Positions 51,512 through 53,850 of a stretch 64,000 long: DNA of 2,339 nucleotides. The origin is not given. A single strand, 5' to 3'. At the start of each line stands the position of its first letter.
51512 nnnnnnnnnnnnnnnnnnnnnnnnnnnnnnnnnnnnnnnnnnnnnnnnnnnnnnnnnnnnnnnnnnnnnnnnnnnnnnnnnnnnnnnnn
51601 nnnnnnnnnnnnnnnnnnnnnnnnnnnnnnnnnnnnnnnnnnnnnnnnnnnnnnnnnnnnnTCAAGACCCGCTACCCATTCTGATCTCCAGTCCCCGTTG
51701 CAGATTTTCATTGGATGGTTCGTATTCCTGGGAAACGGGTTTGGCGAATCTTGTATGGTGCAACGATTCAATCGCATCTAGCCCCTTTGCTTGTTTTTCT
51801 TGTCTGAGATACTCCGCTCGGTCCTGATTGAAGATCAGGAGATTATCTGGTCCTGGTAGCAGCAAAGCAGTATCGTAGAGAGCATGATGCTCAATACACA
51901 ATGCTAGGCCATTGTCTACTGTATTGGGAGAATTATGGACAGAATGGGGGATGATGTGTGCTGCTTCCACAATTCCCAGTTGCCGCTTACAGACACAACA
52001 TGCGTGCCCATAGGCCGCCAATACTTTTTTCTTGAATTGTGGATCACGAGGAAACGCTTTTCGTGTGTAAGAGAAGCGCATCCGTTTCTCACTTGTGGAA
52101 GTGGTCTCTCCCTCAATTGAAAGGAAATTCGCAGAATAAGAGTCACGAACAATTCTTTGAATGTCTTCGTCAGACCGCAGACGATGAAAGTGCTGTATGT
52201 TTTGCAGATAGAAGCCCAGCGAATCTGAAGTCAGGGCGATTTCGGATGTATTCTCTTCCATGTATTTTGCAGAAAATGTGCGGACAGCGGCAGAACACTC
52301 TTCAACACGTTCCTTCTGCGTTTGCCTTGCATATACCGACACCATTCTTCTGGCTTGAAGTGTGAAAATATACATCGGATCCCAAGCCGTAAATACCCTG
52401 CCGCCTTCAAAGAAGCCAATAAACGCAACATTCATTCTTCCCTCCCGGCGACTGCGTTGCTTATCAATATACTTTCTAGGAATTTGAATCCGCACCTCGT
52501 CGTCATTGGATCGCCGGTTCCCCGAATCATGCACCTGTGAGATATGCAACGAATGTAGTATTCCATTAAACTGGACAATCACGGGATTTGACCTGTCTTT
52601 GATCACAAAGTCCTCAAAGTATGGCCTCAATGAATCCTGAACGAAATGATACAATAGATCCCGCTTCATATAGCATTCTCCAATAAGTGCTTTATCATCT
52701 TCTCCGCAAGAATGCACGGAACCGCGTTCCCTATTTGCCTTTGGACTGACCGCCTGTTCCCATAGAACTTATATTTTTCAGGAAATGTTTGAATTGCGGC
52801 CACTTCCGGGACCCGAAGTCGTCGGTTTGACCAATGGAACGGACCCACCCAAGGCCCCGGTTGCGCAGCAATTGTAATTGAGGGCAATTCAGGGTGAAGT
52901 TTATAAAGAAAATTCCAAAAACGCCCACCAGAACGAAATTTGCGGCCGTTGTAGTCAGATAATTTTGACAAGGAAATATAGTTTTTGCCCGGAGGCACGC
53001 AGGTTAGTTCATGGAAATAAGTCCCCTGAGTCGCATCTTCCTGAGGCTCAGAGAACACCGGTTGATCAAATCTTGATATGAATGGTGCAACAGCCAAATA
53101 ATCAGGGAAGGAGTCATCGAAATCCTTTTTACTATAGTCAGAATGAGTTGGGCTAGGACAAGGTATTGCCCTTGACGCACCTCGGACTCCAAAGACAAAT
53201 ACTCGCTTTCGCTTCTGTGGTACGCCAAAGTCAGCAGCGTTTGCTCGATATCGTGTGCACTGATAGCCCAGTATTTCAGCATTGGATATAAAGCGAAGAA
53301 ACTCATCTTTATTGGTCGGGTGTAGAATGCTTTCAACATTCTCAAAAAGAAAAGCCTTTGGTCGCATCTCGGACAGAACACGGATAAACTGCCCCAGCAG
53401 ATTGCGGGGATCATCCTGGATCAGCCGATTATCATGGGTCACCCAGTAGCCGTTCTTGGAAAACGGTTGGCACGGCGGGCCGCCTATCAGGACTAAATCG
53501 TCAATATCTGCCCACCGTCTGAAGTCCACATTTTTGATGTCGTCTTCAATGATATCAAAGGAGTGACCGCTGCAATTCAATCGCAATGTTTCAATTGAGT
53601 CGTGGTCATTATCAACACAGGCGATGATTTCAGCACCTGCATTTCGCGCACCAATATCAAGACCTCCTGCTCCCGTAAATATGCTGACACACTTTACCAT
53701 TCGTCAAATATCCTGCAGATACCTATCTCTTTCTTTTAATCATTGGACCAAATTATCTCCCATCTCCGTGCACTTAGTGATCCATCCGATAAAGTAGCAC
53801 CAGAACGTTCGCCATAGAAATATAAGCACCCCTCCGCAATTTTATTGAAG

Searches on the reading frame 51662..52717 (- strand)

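Call 44: search_protein_families(library=pfam, proteins=[window:51662-52717:-], max_evalue=0.01)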
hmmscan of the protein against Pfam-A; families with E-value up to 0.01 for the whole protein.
window:51662-52717:- (351 aa): 2 families
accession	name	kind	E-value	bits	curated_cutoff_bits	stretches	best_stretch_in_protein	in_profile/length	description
PF20296.3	MTaX1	-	6.8e-11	43.2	25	1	57-171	5-111/111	Methylase-associated X1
PF13391.12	HNH_2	-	5.1e-08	33.1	21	1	240-285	1-62/66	HNH endonuclease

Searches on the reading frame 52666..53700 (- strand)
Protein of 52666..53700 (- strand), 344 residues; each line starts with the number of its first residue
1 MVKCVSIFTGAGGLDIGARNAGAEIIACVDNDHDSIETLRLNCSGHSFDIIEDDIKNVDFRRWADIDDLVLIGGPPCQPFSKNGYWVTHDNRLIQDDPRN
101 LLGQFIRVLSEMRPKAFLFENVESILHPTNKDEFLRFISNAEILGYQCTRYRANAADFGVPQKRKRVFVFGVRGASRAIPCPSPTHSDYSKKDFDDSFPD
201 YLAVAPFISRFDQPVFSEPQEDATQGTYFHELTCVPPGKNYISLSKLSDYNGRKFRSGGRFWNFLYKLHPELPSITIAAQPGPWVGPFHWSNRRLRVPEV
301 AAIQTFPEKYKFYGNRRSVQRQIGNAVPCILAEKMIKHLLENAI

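Call 44: search_protein_families(library=pfam, proteins=[window:52666-53700:-], max_evalue=0.01)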
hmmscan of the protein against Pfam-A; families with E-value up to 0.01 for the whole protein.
window:52666-53700:- (344 aa): 1 family
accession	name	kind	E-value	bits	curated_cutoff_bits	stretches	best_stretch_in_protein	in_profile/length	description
PF00145.23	DNA_methylase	-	3.3e-55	188.2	22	1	3-339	2-322/324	C-5 cytosine-specific DNA methylase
